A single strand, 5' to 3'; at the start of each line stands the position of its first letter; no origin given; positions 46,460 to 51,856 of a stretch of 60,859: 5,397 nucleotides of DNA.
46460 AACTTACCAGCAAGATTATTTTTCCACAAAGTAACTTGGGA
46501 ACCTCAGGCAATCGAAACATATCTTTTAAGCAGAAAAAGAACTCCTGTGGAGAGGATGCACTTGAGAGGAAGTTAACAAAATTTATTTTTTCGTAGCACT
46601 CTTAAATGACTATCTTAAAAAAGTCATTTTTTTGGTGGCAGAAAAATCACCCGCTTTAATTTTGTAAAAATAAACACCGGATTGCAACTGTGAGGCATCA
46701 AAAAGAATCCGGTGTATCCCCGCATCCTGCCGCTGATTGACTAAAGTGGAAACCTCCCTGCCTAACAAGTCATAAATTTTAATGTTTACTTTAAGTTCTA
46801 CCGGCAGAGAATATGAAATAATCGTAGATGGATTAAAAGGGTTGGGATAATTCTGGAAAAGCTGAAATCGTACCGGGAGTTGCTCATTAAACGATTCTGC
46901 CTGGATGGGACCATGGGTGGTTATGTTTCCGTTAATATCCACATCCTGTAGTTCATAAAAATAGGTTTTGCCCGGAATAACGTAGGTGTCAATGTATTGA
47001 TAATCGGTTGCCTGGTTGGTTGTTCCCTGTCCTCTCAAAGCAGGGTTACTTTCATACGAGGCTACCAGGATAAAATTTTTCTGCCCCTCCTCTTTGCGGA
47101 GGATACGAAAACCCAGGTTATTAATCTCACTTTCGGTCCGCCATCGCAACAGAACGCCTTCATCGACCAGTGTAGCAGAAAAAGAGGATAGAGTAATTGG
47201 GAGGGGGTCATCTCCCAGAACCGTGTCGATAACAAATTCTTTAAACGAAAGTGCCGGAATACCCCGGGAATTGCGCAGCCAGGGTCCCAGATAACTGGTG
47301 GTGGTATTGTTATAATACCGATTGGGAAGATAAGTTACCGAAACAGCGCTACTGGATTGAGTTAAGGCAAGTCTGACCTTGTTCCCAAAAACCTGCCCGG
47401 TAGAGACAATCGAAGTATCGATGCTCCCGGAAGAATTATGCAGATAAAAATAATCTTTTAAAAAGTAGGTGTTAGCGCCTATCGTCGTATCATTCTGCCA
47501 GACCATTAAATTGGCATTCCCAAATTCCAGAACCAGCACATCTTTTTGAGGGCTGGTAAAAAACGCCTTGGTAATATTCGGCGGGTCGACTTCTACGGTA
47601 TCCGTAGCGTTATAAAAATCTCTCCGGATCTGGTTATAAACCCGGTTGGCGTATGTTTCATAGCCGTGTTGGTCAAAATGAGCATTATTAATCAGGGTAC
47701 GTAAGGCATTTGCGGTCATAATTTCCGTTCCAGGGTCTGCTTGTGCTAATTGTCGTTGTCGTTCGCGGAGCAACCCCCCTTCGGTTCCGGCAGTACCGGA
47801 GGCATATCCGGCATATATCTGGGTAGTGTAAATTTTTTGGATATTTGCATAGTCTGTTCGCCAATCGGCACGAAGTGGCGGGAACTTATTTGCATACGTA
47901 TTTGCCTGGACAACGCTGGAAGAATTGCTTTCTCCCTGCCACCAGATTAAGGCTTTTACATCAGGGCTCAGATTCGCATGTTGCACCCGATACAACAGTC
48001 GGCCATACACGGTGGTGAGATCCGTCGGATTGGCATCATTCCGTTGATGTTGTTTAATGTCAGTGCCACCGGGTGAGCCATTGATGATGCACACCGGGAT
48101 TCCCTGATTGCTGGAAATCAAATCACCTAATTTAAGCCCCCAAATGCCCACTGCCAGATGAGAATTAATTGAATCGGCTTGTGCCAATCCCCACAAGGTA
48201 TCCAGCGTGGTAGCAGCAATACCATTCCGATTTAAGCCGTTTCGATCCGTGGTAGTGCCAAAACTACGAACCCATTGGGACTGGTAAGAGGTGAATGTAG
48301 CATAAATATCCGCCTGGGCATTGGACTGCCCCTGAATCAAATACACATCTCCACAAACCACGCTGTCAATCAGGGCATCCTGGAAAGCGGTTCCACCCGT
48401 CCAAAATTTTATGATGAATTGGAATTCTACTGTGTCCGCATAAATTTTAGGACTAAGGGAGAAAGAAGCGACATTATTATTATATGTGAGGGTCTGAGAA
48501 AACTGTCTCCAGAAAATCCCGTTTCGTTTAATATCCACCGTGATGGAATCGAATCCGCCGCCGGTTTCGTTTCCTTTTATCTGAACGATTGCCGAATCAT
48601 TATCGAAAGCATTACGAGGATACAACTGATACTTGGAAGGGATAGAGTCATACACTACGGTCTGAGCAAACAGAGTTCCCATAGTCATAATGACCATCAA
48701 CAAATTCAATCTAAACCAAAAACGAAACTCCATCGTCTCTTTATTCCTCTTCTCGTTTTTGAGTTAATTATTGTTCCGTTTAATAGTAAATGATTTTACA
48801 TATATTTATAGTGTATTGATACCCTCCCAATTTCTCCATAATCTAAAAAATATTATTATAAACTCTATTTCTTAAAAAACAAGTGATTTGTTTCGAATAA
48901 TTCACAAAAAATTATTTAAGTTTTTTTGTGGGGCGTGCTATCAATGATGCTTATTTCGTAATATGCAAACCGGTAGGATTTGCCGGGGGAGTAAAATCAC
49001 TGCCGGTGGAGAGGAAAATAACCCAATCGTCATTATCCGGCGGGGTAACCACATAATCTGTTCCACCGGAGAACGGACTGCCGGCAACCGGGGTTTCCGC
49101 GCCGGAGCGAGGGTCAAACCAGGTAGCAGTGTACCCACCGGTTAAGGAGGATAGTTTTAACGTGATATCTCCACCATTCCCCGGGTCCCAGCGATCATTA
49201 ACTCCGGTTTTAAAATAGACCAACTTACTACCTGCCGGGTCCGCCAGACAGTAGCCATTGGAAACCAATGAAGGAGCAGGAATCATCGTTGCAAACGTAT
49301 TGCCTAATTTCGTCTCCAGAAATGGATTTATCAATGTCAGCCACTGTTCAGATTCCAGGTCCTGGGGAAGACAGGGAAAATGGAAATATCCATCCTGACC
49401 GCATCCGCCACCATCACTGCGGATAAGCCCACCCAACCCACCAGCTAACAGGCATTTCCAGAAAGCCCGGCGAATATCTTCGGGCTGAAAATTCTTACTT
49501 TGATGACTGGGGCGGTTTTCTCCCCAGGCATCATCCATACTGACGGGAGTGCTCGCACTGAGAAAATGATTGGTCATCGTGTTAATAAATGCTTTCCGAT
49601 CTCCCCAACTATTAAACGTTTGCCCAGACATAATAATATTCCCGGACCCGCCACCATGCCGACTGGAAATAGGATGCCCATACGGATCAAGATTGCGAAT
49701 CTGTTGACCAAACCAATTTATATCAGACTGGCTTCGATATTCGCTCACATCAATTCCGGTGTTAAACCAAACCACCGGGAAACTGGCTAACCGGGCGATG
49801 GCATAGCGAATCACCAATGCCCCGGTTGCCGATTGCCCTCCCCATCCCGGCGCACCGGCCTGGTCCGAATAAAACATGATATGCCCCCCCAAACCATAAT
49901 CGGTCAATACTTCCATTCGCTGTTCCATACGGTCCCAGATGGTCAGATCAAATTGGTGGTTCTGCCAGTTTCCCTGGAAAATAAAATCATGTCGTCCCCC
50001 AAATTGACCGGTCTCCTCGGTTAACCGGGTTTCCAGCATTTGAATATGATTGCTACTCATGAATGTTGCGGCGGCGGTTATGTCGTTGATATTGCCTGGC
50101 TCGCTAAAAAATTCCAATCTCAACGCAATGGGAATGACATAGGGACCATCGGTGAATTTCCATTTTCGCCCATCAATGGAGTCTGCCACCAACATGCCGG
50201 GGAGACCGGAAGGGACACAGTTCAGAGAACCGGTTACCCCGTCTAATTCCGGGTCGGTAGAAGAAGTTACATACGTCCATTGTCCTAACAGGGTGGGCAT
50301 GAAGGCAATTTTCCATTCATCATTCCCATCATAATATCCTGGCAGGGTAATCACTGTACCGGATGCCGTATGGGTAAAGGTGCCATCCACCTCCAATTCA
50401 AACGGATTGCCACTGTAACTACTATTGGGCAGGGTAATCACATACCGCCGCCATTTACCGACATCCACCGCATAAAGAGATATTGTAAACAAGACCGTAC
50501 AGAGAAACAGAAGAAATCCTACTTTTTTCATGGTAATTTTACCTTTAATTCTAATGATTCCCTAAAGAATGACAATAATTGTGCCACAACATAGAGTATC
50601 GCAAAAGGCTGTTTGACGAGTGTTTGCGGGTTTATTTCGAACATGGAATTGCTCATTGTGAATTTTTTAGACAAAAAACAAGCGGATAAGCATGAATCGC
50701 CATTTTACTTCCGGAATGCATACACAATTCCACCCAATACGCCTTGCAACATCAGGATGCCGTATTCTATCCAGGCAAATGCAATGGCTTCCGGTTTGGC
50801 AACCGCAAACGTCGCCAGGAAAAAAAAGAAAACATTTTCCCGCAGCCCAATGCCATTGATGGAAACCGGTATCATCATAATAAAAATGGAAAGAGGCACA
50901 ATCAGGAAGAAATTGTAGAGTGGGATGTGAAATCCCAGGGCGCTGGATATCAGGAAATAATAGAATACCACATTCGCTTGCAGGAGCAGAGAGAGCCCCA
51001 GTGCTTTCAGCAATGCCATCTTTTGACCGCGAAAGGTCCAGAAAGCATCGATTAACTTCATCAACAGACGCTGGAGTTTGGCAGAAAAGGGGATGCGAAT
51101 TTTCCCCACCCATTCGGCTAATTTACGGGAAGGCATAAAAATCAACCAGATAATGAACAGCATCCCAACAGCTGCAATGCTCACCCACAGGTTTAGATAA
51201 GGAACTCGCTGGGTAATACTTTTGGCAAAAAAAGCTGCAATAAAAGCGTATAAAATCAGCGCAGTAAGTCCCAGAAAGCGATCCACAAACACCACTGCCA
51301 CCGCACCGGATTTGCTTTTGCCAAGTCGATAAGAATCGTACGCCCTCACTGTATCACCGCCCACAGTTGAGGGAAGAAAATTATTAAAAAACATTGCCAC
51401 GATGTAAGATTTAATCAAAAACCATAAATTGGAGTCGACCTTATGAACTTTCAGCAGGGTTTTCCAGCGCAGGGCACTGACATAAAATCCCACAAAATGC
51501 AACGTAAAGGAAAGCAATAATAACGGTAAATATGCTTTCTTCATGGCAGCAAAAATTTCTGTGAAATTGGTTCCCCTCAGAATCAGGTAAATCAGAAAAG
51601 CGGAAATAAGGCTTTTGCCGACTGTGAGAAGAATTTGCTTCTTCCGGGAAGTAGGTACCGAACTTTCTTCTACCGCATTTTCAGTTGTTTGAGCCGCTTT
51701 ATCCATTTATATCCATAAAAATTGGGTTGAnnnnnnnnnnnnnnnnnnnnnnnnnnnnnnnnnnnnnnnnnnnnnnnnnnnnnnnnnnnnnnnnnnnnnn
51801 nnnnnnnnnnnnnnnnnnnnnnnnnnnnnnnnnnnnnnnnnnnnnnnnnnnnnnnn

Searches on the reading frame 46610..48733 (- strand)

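Call 14: search_protein_families(library=pfam, proteins=[window:46610-48733:-], max_evalue=0.001)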
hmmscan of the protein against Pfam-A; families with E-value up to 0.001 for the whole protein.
window:46610-48733:- (707 aa): 2 families
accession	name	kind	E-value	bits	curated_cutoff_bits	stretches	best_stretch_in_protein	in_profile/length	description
PF03629.24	SASA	-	6.7e-17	62.3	24.8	1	129-367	3-222/226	Carbohydrate esterase, sialic acid-specific acetylesterase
PF18962.6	Por_Secre_tail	-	8.5e-12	45.6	27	1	629-703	2-73/75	Secretion system C-terminal sorting domain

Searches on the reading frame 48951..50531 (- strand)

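Call 14: search_protein_families(library=pfam, proteins=[window:48951-50531:-], max_evalue=0.001)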
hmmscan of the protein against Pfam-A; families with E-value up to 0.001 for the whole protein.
window:48951-50531:- (526 aa): 3 families
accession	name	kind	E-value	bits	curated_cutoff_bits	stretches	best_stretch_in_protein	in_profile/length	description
PF16586.11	DUF5060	-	1.8e-20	73.4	27.2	1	24-91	2-69/70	Domain of unknown function (DUF5060)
PF13204.13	Apiosidase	-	6.9e-05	23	26.5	1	190-367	75-273/320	Apiosidase-like, catalytic domain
PF12904.13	Collagen_bind_2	-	0.0001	22.5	22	1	452-507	33-91/92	Putative collagen-binding domain of a collagenase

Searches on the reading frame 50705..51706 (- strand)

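Call 14: search_protein_families(library=pfam, proteins=[window:50705-51706:-], max_evalue=0.001)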
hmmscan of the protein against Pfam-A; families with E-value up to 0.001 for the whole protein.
window:50705-51706:- (333 aa): 1 family
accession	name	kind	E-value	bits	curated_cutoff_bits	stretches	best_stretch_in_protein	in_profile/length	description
PF03706.18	LPG_synthase_TM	-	4.4e-40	138.5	33.4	1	31-313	4-289/302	Lysylphosphatidylglycerol synthase TM region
